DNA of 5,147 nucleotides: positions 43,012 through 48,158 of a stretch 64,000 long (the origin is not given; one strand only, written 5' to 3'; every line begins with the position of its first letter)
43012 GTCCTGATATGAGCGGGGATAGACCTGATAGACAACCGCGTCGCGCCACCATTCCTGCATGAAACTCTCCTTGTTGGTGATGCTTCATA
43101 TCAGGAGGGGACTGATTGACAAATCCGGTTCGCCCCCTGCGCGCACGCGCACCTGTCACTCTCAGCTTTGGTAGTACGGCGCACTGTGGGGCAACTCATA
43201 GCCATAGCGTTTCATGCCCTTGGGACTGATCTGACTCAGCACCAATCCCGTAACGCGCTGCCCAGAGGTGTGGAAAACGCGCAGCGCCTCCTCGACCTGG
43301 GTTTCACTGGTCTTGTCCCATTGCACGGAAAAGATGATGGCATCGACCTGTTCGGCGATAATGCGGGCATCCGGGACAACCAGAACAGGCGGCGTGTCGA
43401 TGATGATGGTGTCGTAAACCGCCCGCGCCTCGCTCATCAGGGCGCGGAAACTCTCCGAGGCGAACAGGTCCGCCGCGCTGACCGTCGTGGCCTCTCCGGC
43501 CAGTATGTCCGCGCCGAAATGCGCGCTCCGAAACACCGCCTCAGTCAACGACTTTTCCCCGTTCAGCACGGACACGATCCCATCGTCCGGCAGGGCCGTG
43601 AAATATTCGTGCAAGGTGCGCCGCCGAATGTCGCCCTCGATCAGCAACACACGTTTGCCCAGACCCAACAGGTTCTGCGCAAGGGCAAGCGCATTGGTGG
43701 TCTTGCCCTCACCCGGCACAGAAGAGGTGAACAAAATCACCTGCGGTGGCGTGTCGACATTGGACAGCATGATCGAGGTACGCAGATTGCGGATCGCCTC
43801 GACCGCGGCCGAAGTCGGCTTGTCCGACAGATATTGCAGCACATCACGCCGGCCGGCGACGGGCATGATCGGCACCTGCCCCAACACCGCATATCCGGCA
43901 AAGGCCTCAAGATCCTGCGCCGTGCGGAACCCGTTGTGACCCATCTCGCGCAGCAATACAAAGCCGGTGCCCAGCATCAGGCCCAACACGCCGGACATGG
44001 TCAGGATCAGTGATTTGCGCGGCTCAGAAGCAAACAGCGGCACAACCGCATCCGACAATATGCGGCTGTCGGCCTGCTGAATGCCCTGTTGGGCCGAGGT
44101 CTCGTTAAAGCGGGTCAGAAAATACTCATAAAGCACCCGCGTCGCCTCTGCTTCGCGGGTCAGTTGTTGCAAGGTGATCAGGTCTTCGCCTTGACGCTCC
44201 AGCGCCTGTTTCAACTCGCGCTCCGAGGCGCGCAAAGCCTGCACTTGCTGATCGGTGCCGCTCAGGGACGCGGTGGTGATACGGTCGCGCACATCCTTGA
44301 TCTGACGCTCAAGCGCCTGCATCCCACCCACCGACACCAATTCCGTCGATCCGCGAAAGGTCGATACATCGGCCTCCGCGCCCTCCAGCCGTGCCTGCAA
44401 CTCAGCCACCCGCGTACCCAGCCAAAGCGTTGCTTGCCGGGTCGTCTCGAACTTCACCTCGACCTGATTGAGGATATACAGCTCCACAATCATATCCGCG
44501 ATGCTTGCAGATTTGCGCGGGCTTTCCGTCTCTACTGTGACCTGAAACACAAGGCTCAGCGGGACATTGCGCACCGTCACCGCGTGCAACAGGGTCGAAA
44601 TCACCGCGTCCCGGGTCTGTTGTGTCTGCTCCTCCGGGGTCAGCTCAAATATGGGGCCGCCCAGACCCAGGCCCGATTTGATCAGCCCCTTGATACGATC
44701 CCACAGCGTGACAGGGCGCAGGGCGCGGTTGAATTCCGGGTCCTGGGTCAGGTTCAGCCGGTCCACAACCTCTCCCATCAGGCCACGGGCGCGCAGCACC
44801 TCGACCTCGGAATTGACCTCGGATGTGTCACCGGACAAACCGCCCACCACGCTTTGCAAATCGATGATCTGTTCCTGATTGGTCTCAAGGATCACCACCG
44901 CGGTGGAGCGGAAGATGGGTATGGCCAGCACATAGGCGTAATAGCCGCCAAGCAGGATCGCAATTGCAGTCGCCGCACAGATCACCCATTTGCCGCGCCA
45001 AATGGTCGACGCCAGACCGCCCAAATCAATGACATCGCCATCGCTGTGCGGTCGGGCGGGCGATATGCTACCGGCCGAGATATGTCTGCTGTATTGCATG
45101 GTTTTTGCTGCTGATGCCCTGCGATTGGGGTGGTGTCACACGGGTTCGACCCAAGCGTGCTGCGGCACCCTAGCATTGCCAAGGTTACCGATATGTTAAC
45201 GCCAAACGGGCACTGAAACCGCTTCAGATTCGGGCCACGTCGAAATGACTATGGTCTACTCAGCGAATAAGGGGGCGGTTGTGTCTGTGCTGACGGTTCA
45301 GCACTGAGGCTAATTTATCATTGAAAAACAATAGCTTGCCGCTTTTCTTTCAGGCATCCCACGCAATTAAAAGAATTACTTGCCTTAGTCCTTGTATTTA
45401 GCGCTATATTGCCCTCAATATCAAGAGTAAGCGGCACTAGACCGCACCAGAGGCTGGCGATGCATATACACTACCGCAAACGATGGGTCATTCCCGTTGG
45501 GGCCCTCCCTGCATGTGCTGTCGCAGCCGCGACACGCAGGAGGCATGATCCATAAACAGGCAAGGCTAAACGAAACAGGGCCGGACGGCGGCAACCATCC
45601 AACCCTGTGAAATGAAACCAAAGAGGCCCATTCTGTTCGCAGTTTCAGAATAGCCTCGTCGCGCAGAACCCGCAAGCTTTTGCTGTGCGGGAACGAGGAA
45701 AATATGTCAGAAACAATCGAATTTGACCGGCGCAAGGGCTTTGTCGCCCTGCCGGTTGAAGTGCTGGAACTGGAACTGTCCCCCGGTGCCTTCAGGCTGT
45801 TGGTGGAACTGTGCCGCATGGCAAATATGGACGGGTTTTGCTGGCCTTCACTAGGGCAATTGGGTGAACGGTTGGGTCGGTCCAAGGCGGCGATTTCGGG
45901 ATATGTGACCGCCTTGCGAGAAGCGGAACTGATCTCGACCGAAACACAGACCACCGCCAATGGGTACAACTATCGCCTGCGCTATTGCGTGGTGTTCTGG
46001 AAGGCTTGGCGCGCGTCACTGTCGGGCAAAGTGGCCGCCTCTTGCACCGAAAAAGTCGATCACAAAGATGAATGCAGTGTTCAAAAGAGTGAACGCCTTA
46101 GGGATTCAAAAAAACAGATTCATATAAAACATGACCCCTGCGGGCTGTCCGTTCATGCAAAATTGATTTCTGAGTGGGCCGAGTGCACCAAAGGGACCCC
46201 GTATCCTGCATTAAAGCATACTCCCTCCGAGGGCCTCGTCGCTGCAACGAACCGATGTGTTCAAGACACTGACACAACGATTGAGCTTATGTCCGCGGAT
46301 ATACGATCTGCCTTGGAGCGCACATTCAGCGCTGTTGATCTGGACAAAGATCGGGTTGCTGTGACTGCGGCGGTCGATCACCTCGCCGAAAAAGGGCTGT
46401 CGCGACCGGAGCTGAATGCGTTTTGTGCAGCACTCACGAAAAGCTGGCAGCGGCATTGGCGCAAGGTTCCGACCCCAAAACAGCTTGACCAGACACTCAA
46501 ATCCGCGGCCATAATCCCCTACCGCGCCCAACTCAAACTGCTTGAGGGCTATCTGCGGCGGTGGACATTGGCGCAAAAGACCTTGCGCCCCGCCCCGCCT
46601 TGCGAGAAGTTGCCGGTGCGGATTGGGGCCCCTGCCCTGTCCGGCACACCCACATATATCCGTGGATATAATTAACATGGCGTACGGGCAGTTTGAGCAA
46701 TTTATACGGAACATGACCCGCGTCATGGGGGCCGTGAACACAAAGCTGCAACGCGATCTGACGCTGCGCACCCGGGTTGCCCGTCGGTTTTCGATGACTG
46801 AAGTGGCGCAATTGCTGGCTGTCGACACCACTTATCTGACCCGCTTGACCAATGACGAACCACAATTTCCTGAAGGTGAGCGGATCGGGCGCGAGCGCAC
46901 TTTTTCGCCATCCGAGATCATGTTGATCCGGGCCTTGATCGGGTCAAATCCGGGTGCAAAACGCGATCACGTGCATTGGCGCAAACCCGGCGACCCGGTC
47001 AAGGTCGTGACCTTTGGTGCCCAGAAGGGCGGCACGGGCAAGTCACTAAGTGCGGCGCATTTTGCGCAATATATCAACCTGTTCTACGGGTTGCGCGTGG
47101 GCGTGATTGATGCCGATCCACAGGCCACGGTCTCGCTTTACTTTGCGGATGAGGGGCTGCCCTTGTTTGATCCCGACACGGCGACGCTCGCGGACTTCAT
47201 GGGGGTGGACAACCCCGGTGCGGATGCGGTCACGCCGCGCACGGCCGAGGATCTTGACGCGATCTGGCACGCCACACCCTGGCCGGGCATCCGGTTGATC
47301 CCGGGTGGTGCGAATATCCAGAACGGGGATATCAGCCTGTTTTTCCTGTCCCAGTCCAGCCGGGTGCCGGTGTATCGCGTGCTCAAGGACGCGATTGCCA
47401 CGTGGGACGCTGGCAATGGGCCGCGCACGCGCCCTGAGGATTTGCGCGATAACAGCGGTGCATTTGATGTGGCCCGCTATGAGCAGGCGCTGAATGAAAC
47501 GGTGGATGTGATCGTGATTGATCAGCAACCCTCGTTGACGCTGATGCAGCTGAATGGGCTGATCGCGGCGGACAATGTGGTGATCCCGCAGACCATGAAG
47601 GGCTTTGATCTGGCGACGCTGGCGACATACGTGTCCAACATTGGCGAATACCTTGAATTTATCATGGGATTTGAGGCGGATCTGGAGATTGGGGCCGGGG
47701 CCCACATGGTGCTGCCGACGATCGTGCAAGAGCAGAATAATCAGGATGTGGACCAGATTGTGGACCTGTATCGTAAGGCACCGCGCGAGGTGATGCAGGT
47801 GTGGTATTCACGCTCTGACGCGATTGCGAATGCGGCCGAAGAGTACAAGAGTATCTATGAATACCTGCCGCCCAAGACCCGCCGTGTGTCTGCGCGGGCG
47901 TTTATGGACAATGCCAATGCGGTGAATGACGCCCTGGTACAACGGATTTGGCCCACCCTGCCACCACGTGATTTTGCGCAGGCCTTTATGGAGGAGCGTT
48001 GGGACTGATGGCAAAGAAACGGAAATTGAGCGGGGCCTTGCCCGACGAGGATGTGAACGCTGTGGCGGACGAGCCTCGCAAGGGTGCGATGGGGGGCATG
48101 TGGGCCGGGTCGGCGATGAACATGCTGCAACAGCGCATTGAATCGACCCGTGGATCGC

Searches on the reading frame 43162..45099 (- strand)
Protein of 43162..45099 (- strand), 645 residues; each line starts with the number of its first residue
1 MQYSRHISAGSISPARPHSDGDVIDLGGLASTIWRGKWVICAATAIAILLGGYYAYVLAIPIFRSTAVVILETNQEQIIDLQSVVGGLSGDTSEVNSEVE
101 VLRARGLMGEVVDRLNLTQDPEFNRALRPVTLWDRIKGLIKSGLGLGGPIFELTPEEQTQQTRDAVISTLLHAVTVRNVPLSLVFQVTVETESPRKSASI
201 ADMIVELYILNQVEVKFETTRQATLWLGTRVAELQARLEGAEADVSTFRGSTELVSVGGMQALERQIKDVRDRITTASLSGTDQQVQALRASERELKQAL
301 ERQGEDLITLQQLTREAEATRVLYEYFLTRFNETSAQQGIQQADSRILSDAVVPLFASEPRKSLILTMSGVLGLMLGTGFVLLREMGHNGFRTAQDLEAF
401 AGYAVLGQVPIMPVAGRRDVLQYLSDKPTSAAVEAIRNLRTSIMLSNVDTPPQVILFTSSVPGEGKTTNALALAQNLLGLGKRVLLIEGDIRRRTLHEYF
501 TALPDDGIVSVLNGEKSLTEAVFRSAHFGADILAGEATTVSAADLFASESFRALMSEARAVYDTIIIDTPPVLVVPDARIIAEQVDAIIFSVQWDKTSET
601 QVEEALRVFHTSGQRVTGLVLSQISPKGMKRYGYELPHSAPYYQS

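Call 28: search_protein_families(library=pfam, proteins=[window:43162-45099:-], max_evalue=0.001)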
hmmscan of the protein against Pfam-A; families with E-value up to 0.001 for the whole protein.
window:43162-45099:- (645 aa): 5 families
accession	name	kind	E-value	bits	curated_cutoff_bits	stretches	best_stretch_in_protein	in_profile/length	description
PF02706.20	Wzz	-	5.5e-14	52.7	25.5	1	24-114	3-90/91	Chain length determinant protein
PF13807.11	GNVR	-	1e-13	51.4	27.7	1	310-386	7-82/82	G-rich domain on putative tyrosine kinase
PF13614.12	AAA_31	-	4e-12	46.9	27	1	454-604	3-159/177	AAA domain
PF09140.17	MipZ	-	8.2e-07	29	20.7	1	454-588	2-125/262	ATPase MipZ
PF01656.29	CbiA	-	0.00034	21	25.4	1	460-499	6-44/125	CobQ/CobB/MinD/ParA nucleotide binding domain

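Call 76: search_protein_families(library=ncbifam, proteins=[window:43162-45096:-], max_evalue=0.001)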
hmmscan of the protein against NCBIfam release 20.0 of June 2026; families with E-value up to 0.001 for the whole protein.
window:43162-45096:- (644 aa): 16 families
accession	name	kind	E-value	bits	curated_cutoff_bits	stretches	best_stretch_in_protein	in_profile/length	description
TIGR01005.1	eps_transp_fam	subfamily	3.1e-86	290.2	411.7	3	423-633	518-728/754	exopolysaccharide transport protein family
NF008568.0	PRK11519.1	equivalog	3.7e-58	197.3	1068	2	165-633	210-710/720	tyrosine-protein kinase Wzc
NF007350.0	PRK09841.1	equivalog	1.3e-53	182.2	1248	2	160-633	205-713/726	tyrosine-protein kinase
TIGR01007.1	eps_fam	subfamily_domain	4.2e-33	114.6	108.05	1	434-627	2-194/204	polysaccharide biosynthesis tyrosine autokinase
TIGR03018.1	pepcterm_TyrKin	hypoth_equivalog_domain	4.1e-28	98.1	230.65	1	425-620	5-206/207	XrtA-associated tyrosine autokinase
TIGR03029.1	EpsG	equivalog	1.7e-27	96.3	313.8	1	426-621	78-273/274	chain length determinant protein tyrosine kinase EpsG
TIGR03007.1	pepcterm_ChnLen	equivalog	1.7e-22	79.4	278.85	2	276-411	324-463/498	XrtA system polysaccharide chain length determinant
TIGR03017.1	EpsF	equivalog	7.3e-22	77.7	422.75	2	262-408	298-443/444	chain length determinant protein EpsF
TIGR01006.1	polys_exp_MPA1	subfamily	4.5e-08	32.8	296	0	343-409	156-222/226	CspC family polysaccharide chain length determinant protein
NF012015.1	PRK15471.1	equivalog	5.8e-08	32.1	267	1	18-89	13-82/325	LPS O-antigen chain length determinant protein WzzB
TIGR01968.1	minD_bact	equivalog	1e-07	31.6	212.9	1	452-571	2-122/261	septum site-determining protein MinD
NF007699.1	PRK10381.1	equivalog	4.8e-07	29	300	0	19-87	23-89/368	LPS O-antigen length regulator Wzz(fepE)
TIGR01969.1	minD_arch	subfamily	1.1e-06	28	201.75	1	453-620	2-167/251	cell division ATPase MinD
NF041546.1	ParA_partition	equivalog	2.4e-06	27.3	180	0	462-490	10-38/203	ParA family partition ATPase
NF008645.0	PRK11638.1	equivalog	9.7e-05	21.6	332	0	21-68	15-61/349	ECA polysaccharide chain length modulation protein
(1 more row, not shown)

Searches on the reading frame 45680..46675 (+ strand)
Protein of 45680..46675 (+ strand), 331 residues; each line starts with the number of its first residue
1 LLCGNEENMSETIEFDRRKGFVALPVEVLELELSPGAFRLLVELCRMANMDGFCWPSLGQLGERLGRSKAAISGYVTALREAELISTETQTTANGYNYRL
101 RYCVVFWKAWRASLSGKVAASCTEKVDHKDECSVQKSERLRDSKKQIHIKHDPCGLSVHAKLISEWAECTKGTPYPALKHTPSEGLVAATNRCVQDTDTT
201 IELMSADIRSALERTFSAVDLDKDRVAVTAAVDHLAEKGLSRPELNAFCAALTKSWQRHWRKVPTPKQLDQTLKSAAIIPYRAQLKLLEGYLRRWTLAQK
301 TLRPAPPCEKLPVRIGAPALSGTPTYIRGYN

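Call 28: search_protein_families(library=pfam, proteins=[window:45680-46675:+], max_evalue=0.001)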
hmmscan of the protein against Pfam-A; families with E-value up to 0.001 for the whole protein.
window:45680-46675:+ (331 aa): 2 families
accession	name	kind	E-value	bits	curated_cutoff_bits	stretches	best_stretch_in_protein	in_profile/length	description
PF13730.12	HTH_36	-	1.2e-07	31.8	25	1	31-85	1-55/55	Helix-turn-helix domain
PF12802.13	MarR_2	-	0.00037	21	27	0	34-88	4-53/61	MarR family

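Call 76: search_protein_families(library=ncbifam, proteins=[window:45680-46672:+], max_evalue=0.001)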
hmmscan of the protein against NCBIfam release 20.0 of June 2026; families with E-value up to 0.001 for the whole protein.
window:45680-46672:+ (331 aa): 0 families

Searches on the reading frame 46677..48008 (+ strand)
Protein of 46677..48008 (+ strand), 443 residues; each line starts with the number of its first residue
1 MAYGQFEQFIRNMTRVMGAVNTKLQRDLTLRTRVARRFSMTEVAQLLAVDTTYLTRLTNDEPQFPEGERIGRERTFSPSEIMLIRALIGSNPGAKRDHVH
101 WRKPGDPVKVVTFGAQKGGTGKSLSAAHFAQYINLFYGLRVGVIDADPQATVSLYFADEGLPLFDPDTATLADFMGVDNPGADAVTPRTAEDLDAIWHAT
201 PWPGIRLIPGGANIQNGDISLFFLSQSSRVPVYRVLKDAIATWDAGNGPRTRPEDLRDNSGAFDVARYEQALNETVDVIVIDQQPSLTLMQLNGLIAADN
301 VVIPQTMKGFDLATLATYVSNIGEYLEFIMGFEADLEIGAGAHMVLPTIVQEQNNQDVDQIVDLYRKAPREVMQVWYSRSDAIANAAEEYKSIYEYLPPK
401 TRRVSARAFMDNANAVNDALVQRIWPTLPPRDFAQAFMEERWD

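Call 28: search_protein_families(library=pfam, proteins=[window:46677-48008:+], max_evalue=0.001)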
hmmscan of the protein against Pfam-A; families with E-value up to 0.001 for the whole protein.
window:46677-48008:+ (443 aa): 3 families
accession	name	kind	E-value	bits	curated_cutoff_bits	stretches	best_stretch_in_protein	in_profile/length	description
PF13614.12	AAA_31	-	2.5e-15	57.3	27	2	271-323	113-165/177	AAA domain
PF01656.29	CbiA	-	2.1e-10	41.1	25.4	1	113-374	3-107/125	CobQ/CobB/MinD/ParA nucleotide binding domain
PF09140.17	MipZ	-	2.2e-06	27.6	20.7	1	110-156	2-48/262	ATPase MipZ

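Call 76: search_protein_families(library=ncbifam, proteins=[window:46677-48005:+], max_evalue=0.001)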
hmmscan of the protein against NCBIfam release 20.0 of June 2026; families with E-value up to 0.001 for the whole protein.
window:46677-48005:+ (443 aa): 6 families
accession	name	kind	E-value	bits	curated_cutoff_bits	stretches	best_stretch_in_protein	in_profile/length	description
TIGR03453.1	partition_RepA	equivalog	2e-34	119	348.45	2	33-215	29-200/387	plasmid partitioning protein RepA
NF010443.0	PRK13869.1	subfamily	1.1e-19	70.5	446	2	33-155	44-167/405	plasmid-partitioning protein RepA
NF010259.0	PRK13705.1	equivalog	2e-14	53.4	725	2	22-196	24-194/388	plasmid-partitioning protein SopA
NF041546.1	ParA_partition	equivalog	2.9e-13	49.9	180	2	110-157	1-47/203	ParA family partition ATPase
NF041283.1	PrgP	equivalog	3.9e-05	23.1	400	0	270-365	118-212/297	ParA superfamily DNA segregation protein PrgP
NF047398.1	AAA_KGGVGR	domain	0.00053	20.4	90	0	108-149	2-42/190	KGGVGR-motif variant AAA ATPase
